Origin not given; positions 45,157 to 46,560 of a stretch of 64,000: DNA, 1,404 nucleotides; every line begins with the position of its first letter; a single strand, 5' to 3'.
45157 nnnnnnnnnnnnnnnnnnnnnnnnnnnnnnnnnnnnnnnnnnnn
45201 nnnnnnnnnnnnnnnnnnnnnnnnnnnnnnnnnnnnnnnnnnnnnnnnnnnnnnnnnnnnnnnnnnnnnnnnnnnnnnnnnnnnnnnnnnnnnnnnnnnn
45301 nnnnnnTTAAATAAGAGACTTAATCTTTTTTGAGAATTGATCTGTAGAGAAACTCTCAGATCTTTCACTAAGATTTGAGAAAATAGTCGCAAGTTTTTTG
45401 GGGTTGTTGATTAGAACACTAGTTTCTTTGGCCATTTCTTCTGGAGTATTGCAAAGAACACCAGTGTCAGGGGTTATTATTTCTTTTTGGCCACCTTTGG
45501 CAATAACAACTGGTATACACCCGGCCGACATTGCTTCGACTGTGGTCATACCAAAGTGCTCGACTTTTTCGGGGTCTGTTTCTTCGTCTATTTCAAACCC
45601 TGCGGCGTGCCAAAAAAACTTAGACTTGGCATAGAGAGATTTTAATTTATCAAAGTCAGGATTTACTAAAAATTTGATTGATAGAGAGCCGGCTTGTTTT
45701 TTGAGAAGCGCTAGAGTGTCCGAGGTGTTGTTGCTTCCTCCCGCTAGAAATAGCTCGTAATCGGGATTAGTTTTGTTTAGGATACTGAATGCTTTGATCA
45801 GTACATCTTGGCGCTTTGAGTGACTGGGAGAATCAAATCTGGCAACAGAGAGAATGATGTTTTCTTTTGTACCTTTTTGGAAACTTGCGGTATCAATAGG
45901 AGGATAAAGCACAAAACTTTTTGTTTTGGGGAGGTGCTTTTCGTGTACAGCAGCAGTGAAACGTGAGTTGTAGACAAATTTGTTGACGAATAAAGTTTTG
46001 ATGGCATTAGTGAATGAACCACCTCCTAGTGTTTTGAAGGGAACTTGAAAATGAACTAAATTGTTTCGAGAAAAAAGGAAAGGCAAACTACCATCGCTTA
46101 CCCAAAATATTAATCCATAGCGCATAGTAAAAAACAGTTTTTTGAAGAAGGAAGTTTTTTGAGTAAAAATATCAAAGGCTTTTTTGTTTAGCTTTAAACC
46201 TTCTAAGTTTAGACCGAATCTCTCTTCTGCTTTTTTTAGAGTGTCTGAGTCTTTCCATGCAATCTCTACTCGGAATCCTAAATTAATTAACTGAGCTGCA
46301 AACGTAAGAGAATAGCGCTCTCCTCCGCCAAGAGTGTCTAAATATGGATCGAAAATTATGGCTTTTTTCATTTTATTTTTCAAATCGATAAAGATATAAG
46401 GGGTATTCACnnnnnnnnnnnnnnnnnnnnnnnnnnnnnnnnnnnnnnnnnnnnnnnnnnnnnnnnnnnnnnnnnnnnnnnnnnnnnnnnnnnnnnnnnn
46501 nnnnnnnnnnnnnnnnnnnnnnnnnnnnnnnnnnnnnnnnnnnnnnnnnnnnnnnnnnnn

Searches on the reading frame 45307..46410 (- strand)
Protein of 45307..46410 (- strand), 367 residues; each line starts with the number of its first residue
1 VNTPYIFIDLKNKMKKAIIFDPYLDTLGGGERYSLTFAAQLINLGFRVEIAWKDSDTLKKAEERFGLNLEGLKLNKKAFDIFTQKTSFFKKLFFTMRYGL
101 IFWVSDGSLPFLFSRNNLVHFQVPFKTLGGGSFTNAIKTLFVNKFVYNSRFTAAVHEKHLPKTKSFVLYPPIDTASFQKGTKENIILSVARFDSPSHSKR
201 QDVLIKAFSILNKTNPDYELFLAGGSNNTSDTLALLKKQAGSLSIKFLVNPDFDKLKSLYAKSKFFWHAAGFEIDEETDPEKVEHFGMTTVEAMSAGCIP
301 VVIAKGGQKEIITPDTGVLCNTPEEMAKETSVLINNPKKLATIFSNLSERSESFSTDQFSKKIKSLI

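Call 29: search_protein_families(library=pfam, proteins=[window:45307-46410:-], max_evalue=0.001)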
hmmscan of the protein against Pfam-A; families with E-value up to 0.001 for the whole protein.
window:45307-46410:- (367 aa): 3 families
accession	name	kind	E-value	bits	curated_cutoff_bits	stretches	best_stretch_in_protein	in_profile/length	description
PF00534.26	Glycos_transf_1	-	7.8e-22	78.1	26.4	1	176-341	8-163/172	Glycosyl transferases group 1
PF13692.12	Glyco_trans_1_4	-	1.5e-13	51.6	27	1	184-336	2-142/142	Glycosyl transferases group 1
PF13439.12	Glyco_transf_4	-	0.00015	22.3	28.5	1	28-175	2-169/170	Glycosyltransferase Family 4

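Call 59: search_protein_families(library=ncbifam, proteins=[window:45307-46410:-], max_evalue=0.00001)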
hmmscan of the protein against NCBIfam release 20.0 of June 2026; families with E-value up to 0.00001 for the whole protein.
window:45307-46410:- (367 aa): 3 families
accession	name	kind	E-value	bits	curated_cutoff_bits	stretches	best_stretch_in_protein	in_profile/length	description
NF041876.1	EPS_EpsE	equivalog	3.6e-07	29.8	400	1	184-344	215-369/389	exopolysaccharide biosynthesis GT4 family glycosyltransferase EpsE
TIGR03999.1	thiol_BshA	equivalog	7.2e-07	28.5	273.7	1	181-360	197-363/375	N-acetyl-alpha-D-glucosaminyl L-malate synthase BshA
NF053787.1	GlcN_PG_synth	equivalog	9.9e-06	24.6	480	0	283-336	271-326/361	N-acetylglucosaminyl phosphatidylglycerol synthase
